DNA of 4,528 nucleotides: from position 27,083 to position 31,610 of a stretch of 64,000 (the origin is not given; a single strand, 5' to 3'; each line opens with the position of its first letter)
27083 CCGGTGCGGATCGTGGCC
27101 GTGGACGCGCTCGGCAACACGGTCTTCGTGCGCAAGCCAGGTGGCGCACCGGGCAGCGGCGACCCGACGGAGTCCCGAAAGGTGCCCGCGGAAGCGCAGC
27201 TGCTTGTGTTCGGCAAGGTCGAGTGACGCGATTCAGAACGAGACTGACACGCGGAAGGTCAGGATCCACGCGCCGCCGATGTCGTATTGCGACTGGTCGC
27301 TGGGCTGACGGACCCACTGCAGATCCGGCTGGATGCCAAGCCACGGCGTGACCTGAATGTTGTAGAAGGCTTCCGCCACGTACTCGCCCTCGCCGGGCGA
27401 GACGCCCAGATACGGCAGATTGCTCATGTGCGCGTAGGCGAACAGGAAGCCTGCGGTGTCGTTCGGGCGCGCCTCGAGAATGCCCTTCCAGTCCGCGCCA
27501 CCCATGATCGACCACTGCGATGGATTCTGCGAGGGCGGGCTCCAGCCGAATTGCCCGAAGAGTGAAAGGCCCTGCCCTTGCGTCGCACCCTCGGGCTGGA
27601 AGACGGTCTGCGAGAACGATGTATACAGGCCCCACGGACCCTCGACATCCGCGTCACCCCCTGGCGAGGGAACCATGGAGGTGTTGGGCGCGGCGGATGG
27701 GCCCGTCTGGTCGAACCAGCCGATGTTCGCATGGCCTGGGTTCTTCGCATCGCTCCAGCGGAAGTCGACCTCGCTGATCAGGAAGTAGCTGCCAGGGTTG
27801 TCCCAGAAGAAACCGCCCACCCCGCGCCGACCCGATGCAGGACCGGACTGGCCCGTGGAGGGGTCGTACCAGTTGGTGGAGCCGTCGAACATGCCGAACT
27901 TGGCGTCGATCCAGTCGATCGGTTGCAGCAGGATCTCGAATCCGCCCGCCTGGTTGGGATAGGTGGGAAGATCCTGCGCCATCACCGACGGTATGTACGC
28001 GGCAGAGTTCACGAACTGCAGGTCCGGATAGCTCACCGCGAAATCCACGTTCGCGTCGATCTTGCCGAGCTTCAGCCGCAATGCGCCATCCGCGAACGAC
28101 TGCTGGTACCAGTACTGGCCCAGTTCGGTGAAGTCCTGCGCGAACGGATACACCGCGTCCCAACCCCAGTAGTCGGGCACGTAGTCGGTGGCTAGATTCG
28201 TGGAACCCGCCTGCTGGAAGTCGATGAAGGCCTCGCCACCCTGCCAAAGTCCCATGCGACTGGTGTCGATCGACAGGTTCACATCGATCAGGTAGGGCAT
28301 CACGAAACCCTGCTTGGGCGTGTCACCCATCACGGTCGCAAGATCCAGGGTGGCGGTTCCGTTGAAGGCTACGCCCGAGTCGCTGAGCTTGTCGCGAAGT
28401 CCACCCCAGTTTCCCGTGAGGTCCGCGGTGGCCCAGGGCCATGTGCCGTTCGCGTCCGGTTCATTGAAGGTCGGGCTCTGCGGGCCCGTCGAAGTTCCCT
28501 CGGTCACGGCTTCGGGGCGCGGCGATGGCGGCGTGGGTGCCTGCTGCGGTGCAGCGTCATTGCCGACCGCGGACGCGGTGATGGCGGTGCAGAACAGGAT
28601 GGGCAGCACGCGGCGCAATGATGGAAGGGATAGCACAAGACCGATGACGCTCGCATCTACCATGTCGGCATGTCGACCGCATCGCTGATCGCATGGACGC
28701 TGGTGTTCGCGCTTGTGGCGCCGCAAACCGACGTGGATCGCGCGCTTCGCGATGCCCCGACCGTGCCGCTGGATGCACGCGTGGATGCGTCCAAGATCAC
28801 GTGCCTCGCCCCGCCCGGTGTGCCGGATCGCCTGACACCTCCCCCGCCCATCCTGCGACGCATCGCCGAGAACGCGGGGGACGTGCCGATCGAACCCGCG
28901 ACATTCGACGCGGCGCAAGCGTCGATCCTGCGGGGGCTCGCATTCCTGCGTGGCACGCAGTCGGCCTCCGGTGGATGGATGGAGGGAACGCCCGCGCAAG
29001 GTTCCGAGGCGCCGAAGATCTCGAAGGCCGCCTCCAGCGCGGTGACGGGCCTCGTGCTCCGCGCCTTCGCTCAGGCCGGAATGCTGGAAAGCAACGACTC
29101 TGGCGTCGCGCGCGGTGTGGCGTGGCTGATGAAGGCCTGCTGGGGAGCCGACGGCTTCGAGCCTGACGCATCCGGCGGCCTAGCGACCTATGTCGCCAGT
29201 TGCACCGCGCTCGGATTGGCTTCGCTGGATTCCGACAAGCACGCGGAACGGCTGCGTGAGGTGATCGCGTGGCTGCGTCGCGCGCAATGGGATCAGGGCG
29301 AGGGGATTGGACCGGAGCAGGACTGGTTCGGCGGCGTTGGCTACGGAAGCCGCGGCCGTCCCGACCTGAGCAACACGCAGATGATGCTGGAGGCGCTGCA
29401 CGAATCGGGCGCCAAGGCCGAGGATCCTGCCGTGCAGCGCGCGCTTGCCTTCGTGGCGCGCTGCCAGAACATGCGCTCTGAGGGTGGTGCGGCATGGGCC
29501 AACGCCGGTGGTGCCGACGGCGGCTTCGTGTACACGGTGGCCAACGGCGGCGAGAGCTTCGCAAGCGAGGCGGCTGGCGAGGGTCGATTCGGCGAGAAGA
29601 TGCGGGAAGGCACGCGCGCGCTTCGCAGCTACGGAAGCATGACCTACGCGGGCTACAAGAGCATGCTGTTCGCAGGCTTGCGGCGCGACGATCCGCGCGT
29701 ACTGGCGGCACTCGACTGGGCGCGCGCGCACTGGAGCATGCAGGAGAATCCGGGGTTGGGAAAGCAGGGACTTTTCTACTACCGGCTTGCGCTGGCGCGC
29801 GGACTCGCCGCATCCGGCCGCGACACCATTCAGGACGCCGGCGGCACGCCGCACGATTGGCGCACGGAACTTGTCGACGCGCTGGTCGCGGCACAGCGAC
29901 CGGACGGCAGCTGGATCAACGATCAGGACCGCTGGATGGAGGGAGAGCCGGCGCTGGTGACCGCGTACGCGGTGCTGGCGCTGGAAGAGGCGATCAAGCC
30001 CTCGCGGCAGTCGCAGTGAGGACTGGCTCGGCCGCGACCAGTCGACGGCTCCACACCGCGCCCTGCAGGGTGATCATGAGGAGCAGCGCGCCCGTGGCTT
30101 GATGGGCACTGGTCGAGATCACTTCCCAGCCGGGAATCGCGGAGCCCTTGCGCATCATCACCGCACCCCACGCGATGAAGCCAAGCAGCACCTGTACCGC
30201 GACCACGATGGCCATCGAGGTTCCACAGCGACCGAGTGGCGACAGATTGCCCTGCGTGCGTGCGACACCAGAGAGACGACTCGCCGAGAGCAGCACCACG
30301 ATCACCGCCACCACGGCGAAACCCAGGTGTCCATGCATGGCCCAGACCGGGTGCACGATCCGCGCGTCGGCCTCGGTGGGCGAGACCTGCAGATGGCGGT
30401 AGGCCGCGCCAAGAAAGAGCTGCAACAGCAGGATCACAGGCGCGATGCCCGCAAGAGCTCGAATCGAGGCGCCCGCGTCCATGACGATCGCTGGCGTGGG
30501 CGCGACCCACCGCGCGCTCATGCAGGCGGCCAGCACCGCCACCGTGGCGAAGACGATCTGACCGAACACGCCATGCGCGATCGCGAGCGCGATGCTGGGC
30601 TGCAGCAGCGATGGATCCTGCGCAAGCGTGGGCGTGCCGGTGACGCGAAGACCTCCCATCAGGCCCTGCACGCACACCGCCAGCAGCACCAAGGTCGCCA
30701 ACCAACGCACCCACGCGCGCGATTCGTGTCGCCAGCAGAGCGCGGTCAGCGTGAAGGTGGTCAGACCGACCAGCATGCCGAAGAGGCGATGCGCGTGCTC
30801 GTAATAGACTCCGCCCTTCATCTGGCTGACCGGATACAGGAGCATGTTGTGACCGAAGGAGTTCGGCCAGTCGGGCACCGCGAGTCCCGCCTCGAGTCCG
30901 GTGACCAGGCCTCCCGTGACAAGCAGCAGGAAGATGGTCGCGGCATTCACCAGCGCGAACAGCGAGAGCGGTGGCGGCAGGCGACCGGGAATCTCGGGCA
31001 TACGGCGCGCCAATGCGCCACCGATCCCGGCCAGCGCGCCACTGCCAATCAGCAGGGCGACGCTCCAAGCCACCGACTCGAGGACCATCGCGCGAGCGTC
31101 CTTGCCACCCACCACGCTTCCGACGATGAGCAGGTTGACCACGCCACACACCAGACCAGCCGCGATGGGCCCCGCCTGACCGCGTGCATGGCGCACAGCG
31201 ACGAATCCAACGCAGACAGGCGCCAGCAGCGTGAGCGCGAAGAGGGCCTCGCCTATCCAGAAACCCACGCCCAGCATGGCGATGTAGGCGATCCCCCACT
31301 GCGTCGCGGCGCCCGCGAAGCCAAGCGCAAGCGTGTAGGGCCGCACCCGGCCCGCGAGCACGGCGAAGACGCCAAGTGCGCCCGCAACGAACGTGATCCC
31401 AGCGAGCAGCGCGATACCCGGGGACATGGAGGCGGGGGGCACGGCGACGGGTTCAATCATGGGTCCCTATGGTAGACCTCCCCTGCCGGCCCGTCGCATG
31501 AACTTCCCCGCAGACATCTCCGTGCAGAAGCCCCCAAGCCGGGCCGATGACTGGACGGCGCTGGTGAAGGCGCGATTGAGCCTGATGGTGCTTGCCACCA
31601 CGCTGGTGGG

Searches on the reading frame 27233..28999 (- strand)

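Call 80: search_protein_families(library=pfam, proteins=[window:27233-28999:-], max_evalue=0.001)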
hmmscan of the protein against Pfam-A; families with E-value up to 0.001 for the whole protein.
window:27233-28999:- (588 aa): 1 family
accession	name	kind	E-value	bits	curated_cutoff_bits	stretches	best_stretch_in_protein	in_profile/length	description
PF04966.18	OprB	-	7.4e-40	137.9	22.9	1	240-588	12-372/372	Carbohydrate-selective porin, OprB family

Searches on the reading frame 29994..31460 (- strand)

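Call 80: search_protein_families(library=pfam, proteins=[window:29994-31460:-], max_evalue=0.001)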
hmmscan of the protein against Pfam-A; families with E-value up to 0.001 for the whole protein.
window:29994-31460:- (488 aa): 1 family
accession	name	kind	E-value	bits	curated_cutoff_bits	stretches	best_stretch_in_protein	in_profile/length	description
PF02628.20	COX15-CtaA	-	8.8e-12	45.1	29.9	1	168-464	3-321/322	Cytochrome oxidase assembly protein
